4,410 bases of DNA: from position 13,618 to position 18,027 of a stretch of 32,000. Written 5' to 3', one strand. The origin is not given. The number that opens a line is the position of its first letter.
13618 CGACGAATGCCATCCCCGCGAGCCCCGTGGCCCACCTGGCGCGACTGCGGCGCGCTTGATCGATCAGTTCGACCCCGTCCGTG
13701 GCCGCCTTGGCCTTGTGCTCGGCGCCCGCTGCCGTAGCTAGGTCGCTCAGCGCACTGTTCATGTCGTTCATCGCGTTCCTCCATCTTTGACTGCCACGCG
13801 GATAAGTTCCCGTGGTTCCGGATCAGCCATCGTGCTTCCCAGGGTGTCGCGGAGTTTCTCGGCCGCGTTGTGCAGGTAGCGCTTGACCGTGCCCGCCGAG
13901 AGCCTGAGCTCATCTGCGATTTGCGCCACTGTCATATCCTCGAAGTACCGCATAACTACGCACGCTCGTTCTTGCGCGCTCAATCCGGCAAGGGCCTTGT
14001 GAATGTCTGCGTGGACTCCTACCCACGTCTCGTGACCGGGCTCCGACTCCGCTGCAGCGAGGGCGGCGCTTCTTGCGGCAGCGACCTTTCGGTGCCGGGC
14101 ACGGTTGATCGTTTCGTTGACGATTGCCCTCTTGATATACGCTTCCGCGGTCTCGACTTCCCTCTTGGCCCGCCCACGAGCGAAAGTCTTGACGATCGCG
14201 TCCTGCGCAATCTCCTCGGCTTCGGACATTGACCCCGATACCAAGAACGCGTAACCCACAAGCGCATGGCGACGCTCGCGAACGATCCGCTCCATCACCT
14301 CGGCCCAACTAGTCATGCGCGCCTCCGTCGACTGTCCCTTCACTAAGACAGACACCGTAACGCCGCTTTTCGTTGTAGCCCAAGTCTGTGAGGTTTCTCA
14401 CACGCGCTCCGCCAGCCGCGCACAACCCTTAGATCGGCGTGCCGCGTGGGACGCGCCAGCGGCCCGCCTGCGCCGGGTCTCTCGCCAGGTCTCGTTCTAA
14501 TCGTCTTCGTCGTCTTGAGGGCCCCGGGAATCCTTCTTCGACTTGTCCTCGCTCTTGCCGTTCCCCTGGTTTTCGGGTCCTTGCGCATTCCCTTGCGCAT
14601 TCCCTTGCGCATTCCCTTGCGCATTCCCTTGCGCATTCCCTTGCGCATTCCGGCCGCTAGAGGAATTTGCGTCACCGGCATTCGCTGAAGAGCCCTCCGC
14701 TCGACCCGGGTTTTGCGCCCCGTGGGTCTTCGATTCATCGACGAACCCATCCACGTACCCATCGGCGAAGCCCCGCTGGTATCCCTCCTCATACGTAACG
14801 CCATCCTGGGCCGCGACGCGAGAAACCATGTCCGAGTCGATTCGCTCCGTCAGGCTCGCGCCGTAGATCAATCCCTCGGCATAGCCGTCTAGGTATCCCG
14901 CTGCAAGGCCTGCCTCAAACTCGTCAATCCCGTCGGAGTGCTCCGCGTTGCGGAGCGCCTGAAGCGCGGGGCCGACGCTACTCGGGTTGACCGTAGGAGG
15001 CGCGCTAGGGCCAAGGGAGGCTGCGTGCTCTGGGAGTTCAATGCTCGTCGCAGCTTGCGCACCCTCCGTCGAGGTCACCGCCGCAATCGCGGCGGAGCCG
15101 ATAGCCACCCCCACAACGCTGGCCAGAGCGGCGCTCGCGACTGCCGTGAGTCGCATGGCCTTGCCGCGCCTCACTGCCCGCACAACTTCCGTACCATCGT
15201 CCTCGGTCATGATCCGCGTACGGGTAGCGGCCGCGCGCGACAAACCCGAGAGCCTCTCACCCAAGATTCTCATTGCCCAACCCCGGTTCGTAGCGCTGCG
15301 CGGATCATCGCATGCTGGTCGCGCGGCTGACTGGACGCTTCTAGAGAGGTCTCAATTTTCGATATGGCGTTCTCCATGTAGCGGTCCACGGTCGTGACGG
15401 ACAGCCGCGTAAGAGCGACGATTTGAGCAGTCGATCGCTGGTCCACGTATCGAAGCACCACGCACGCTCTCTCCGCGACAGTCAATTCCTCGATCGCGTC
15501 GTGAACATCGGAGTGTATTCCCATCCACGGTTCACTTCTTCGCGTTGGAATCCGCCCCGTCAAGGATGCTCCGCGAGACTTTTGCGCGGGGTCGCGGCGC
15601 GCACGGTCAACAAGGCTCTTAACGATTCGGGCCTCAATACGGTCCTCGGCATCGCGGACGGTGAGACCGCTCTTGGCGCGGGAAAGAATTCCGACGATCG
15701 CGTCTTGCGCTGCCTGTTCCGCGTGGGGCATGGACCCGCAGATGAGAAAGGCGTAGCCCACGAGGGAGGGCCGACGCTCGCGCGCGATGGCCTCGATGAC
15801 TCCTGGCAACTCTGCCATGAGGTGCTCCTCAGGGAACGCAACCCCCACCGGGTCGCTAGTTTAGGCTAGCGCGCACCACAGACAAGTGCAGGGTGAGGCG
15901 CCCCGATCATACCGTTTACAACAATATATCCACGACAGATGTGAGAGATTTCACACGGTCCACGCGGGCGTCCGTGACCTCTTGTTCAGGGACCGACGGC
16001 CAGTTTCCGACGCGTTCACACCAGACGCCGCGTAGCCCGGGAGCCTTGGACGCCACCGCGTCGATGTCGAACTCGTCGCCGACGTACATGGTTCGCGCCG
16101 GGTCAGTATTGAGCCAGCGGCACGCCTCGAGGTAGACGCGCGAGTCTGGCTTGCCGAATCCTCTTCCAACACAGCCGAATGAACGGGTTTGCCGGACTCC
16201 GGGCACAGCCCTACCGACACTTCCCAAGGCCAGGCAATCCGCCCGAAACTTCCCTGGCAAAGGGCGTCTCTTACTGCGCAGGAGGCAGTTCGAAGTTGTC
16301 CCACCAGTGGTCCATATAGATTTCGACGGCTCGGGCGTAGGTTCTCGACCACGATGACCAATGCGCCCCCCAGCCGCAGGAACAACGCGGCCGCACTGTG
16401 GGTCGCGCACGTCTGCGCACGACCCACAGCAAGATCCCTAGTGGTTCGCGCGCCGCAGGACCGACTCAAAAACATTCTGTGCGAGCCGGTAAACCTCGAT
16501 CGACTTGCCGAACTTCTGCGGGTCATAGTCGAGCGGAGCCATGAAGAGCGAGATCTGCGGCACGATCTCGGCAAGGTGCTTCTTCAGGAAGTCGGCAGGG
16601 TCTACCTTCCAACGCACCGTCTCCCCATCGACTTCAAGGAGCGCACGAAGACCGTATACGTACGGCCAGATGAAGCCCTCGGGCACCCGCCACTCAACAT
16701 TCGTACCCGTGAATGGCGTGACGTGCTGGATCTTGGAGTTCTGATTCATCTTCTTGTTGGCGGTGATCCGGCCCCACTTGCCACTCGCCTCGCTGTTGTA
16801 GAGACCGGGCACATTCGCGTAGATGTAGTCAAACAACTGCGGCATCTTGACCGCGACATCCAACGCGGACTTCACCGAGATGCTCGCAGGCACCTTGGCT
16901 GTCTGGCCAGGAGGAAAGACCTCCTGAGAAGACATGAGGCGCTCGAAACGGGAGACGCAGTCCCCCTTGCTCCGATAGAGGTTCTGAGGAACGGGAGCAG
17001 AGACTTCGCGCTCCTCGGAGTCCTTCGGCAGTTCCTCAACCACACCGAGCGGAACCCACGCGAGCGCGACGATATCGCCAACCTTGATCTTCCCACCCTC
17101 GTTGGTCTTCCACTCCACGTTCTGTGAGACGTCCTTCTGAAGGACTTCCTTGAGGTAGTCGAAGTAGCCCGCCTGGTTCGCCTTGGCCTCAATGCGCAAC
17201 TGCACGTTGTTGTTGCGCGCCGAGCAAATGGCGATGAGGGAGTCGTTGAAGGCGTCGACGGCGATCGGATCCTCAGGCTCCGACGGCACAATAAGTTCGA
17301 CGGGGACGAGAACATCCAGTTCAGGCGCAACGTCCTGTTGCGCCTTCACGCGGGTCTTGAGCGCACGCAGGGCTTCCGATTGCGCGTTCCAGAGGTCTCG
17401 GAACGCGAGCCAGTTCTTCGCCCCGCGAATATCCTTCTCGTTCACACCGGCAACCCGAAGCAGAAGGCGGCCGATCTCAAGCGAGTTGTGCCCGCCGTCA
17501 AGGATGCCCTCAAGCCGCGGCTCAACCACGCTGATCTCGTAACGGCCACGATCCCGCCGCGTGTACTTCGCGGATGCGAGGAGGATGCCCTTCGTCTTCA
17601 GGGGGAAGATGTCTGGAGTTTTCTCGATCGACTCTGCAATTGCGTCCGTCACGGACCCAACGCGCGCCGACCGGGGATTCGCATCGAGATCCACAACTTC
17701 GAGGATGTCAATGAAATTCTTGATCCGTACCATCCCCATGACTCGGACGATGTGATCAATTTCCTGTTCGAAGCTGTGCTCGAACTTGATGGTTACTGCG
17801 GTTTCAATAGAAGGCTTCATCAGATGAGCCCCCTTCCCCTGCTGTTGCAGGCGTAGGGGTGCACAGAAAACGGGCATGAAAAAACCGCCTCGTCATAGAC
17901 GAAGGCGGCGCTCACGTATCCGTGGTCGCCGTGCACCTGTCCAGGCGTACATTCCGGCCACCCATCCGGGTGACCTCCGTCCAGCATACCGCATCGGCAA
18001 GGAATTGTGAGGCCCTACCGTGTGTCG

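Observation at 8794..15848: Four consecutive ECF sigma / membrane-partner modules threaded through the gltX - tRNA-Gln - tRNA-Glu - IclR-leuCD locus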

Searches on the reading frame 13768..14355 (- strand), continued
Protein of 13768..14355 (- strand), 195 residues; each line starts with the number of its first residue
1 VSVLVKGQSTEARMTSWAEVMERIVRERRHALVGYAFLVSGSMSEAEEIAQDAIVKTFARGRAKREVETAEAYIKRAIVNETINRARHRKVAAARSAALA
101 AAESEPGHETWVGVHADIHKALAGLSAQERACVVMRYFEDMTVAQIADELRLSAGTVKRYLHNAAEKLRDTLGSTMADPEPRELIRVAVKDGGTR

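Call 86: find_encoding_contigs(protein=P0094, flank=5000, max_places=1)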
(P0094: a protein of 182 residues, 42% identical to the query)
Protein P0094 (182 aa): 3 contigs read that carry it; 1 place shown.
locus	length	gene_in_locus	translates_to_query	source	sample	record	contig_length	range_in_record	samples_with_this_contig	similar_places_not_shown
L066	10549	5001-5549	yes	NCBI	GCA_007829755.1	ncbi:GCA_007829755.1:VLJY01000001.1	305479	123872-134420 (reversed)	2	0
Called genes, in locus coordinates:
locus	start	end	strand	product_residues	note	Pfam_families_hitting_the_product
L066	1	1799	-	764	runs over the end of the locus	PF03030:H_PPase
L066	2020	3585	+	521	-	-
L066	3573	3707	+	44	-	-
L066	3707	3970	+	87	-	PF25952:DUF7990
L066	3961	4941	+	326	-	PF01656:CbiA, PF02374:ArsA_ATPase, PF13614:AAA_31 (weak)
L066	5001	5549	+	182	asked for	PF04542:Sigma70_r2 (faint), PF08281:Sigma70_r4_2, PF04545:Sigma70_r4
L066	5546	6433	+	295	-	-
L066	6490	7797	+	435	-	-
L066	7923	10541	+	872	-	PF00270:DEAD, PF00271:Helicase_C, PF22982:WHD_HRQ1, PF09369:MZB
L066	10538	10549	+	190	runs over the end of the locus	PF03328:HpcH_HpaI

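Call 87: find_encoding_contigs(protein=P0061, flank=5000, max_places=1)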
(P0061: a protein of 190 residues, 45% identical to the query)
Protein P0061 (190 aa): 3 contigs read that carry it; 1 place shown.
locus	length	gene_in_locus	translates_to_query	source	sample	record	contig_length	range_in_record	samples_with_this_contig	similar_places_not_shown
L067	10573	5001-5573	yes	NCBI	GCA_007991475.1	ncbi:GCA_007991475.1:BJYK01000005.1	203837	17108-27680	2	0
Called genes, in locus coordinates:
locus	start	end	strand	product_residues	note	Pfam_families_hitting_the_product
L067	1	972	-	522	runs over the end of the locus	PF23186:DUF7059, PF05175:MTS, PF06325:PrmA (weak), PF08241:Methyltransf_11 (faint), PF13649:Methyltransf_25, PF25004:DUF7782 (weak)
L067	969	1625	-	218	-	PF03372:Exo_endo_phos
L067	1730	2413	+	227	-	-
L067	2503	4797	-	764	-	PF03030:H_PPase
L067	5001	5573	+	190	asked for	PF04542:Sigma70_r2, PF08281:Sigma70_r4_2, PF04545:Sigma70_r4, PF13384:HTH_23 (weak)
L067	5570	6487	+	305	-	-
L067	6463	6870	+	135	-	-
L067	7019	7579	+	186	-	PF04542:Sigma70_r2 (weak), PF04545:Sigma70_r4, PF08281:Sigma70_r4_2, PF13384:HTH_23 (weak)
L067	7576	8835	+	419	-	-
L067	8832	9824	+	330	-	-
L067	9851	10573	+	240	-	-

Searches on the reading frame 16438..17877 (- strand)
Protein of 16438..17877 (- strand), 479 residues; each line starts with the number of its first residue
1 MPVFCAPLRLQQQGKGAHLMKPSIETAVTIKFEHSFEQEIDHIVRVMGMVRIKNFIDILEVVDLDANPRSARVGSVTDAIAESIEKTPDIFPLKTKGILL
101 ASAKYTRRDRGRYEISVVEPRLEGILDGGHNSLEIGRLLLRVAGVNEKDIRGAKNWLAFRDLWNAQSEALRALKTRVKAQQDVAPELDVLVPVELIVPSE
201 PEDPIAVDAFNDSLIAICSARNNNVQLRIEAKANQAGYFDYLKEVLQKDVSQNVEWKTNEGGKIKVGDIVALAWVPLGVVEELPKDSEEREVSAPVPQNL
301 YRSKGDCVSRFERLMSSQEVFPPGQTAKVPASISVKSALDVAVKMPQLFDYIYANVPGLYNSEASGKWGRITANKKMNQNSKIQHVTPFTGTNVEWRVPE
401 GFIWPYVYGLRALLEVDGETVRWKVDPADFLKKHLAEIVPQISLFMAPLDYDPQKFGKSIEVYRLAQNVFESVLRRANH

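Call 10: search_protein_families(library=pfam, proteins=[window:16438-17877:-], max_evalue=0.001)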
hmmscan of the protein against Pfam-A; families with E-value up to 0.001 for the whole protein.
window:16438-17877:- (479 aa): 0 families

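Call 36: search_protein_families(library=padloc, proteins=[window:16438-17877:-], max_evalue=0.01)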
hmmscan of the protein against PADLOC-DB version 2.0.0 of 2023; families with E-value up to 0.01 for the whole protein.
window:16438-17877:- (479 aa): 0 families

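Call 37: search_protein_families(library=ncbifam, proteins=[window:16438-17877:-], max_evalue=0.01)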
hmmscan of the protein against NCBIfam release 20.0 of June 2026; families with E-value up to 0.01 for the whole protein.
window:16438-17877:- (479 aa): 0 families

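Call 77: search_protein_families(library=pfam, proteins=[window:16438-17877:-], max_evalue=5)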
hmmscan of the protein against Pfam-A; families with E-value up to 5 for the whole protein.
window:16438-17877:- (479 aa): 1 family
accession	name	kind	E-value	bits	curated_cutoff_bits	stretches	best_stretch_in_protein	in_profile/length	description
PF10592.14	AIPR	-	0.14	12.3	25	1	65-132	2-71/308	AIPR protein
